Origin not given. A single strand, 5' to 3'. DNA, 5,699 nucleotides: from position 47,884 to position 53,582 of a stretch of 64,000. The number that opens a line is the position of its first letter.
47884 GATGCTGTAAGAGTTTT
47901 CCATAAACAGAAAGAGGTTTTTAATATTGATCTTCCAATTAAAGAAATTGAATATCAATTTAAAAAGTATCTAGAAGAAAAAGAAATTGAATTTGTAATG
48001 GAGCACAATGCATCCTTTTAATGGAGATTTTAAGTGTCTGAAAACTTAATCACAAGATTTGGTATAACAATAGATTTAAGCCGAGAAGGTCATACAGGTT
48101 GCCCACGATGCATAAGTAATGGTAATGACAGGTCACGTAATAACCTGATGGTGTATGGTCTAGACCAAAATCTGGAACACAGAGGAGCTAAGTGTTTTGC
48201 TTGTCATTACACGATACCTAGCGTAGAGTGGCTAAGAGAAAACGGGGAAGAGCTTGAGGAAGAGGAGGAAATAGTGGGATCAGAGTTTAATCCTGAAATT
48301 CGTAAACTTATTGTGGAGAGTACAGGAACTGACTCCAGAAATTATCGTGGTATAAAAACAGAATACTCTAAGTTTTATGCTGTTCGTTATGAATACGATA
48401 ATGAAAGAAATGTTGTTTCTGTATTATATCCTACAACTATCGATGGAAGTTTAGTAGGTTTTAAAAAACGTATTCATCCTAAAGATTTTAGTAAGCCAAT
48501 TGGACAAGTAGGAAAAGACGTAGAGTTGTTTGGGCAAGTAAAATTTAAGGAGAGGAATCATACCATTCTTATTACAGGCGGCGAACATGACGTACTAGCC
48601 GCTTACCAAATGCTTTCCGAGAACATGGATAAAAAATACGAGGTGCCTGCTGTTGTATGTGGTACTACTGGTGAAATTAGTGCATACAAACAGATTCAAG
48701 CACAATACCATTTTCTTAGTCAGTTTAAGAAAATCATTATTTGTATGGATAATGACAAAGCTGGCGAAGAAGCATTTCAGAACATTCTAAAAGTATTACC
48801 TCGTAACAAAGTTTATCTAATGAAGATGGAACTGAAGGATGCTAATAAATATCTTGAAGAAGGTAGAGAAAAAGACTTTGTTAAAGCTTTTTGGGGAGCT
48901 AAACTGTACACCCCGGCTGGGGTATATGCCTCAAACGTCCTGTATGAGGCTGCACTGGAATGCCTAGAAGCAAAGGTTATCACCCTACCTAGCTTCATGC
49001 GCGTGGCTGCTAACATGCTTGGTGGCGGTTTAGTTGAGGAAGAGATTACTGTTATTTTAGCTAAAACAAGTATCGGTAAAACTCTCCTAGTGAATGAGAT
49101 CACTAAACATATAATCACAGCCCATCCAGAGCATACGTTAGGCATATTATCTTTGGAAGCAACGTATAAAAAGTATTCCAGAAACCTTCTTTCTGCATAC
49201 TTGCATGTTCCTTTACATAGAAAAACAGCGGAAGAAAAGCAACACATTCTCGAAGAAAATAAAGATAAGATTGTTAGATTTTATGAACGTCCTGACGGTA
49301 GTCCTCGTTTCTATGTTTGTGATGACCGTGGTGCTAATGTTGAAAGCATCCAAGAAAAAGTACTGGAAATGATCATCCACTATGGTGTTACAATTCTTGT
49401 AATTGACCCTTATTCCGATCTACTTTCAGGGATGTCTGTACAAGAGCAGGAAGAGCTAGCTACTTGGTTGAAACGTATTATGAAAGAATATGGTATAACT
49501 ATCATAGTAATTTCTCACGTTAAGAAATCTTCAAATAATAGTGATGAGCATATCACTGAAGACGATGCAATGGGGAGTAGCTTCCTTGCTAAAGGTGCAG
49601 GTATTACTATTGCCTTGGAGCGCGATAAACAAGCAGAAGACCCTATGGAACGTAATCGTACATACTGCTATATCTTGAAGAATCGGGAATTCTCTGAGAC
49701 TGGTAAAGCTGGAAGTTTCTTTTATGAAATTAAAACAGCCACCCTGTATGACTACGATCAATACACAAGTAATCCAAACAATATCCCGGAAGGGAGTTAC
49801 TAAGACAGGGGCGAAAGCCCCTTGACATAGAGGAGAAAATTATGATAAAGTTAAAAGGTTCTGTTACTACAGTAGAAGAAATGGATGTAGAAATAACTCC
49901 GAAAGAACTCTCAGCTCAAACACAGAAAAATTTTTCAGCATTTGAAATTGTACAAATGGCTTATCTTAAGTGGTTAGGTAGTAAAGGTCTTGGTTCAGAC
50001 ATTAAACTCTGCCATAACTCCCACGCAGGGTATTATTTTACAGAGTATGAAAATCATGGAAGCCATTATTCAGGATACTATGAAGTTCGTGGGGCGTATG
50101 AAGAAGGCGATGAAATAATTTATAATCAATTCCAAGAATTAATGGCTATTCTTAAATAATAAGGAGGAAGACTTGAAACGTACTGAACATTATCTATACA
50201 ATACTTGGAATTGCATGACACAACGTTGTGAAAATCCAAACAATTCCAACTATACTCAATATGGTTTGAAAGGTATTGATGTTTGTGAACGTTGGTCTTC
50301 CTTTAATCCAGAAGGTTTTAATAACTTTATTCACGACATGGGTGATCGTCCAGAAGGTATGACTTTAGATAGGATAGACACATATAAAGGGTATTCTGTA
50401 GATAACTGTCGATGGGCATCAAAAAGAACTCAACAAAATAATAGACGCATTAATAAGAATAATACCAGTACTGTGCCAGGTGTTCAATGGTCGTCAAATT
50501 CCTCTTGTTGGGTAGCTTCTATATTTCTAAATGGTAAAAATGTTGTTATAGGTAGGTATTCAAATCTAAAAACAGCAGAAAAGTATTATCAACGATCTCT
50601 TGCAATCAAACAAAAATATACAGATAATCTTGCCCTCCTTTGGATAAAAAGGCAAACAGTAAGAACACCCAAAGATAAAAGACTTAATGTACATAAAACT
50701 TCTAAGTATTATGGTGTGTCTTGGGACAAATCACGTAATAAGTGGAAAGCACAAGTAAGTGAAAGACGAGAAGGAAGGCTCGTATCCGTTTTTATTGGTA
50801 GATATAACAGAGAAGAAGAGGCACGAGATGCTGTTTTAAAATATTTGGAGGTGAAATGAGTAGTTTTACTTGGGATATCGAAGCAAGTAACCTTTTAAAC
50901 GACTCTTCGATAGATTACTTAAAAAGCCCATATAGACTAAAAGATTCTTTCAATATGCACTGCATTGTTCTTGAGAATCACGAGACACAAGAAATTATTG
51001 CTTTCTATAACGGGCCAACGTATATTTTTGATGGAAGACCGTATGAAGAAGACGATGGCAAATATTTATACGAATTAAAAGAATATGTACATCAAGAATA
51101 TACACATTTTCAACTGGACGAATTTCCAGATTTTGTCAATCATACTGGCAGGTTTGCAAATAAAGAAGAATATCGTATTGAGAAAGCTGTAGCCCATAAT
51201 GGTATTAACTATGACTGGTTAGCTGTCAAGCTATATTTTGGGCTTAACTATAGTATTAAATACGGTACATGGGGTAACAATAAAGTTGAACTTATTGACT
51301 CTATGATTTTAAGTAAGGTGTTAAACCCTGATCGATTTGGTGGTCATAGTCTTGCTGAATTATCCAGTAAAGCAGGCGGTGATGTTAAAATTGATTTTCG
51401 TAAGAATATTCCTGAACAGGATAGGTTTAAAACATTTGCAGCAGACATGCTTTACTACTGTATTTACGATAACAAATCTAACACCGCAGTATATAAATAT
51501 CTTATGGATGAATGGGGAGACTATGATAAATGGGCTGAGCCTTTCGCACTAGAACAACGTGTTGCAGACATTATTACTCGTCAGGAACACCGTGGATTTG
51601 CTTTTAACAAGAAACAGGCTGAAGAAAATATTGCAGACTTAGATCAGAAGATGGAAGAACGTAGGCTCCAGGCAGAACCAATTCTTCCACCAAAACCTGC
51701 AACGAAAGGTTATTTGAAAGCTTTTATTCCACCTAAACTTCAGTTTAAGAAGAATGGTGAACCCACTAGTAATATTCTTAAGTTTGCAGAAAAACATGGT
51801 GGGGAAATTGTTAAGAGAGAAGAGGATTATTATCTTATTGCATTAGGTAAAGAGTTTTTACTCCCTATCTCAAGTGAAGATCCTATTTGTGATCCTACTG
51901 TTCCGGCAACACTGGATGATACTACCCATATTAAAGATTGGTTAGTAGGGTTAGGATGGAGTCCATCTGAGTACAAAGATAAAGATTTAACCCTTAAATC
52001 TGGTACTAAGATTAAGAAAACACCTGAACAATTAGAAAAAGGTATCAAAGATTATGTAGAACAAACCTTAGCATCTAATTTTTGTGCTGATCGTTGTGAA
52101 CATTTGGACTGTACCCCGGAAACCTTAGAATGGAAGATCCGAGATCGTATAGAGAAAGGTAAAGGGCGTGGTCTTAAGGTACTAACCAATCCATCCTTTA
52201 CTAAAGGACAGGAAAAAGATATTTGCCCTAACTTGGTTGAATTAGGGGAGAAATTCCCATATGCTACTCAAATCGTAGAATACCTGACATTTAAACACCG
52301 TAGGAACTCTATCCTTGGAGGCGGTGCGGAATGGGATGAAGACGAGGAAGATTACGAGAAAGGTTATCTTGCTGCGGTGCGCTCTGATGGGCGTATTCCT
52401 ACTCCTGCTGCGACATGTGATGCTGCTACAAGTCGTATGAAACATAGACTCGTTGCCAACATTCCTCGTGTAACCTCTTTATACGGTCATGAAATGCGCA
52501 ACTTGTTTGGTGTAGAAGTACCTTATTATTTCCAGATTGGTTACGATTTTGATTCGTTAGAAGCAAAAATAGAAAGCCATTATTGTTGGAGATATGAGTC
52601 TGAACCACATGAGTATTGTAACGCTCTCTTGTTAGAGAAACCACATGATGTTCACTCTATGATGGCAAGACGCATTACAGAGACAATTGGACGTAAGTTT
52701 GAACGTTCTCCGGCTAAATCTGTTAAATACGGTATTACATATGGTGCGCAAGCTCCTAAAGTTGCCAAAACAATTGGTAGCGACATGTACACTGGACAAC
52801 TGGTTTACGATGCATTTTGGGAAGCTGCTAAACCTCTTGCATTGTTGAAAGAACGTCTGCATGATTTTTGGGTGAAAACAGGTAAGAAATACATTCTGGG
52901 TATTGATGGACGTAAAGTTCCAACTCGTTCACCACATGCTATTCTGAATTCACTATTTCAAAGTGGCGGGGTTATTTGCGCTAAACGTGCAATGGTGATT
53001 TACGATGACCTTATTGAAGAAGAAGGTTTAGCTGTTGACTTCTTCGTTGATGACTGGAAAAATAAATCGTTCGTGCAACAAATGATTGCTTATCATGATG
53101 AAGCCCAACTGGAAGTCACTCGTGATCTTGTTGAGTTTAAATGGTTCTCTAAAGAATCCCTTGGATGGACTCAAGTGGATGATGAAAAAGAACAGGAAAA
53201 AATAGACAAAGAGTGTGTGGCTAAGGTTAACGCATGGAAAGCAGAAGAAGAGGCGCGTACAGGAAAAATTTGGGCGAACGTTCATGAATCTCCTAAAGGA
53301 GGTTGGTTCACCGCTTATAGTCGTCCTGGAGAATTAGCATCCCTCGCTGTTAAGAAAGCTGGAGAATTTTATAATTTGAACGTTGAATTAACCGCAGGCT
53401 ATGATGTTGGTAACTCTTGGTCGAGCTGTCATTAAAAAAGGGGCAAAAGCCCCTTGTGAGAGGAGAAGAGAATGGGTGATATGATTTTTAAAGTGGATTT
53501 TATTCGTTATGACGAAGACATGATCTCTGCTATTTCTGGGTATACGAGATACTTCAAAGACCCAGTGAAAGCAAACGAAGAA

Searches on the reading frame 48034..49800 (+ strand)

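Call 89: search_protein_families(library=phrogs, proteins=[window:48034-49800:+], max_evalue=0.00001)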
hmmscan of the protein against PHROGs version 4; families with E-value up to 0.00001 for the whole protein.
window:48034-49800:+ (589 aa): 7 families
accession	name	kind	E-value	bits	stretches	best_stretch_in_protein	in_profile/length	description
phrog_239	-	DNA, RNA and nucleotide metabolism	3.9e-165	553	1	14-581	36-606/801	DNA primase/helicase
phrog_19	-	DNA, RNA and nucleotide metabolism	5.3e-24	86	1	327-579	344-586/621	DnaB-like replicative helicase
phrog_243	-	DNA, RNA and nucleotide metabolism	8.1e-15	55.5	1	329-552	28-243/273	DnaB-like replicative helicase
phrog_47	-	DNA, RNA and nucleotide metabolism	1.9e-10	41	1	46-279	72-328/947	DNA primase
phrog_3123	-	unknown function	5e-10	39.6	1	385-557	393-565/583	-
phrog_5482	-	unknown function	2.6e-08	34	1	335-569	50-294/341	-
phrog_6012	-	DNA, RNA and nucleotide metabolism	1.5e-07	32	1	443-529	240-327/447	DNA helicase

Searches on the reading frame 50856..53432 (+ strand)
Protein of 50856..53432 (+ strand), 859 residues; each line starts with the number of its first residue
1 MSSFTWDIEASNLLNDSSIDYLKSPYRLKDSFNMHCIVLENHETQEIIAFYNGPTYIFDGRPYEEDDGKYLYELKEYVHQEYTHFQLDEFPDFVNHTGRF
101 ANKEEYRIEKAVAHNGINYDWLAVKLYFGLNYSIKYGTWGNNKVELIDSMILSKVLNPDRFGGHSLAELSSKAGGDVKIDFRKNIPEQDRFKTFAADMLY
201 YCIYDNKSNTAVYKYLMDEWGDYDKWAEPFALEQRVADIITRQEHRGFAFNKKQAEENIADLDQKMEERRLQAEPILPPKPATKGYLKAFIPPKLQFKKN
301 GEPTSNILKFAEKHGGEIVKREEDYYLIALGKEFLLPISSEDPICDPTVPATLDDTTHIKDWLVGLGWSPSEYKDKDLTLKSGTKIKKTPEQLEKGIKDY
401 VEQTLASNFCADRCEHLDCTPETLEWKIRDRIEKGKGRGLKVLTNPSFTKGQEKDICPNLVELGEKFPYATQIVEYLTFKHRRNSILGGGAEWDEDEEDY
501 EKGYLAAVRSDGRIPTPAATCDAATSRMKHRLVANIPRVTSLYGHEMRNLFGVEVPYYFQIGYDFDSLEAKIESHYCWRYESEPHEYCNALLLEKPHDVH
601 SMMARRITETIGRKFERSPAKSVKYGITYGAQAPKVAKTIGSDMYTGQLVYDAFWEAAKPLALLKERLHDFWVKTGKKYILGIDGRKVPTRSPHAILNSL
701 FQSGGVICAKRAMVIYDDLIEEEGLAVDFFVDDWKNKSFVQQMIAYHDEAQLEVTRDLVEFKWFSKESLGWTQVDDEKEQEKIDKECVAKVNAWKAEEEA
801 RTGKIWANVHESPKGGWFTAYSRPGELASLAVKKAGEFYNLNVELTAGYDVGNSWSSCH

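Call 89: search_protein_families(library=phrogs, proteins=[window:50856-53432:+], max_evalue=0.00001)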
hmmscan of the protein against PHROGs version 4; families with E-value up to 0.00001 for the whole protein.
window:50856-53432:+ (859 aa): 5 families
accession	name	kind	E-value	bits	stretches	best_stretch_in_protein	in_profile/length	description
phrog_17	-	DNA, RNA and nucleotide metabolism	4.8e-108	363.8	1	3-858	672-1233/1445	DNA polymerase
phrog_16667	-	DNA, RNA and nucleotide metabolism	2.7e-83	280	1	636-859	1-229/229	DNA polymerase I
phrog_15971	-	DNA, RNA and nucleotide metabolism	2.5e-40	139.8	1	499-758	109-337/376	DNA polymerase I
phrog_8888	-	DNA, RNA and nucleotide metabolism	2.3e-35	124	1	547-859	1-295/295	DNA polymerase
phrog_6375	-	DNA, RNA and nucleotide metabolism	5.1e-24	86.3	1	629-859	2-204/204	DNA polymerase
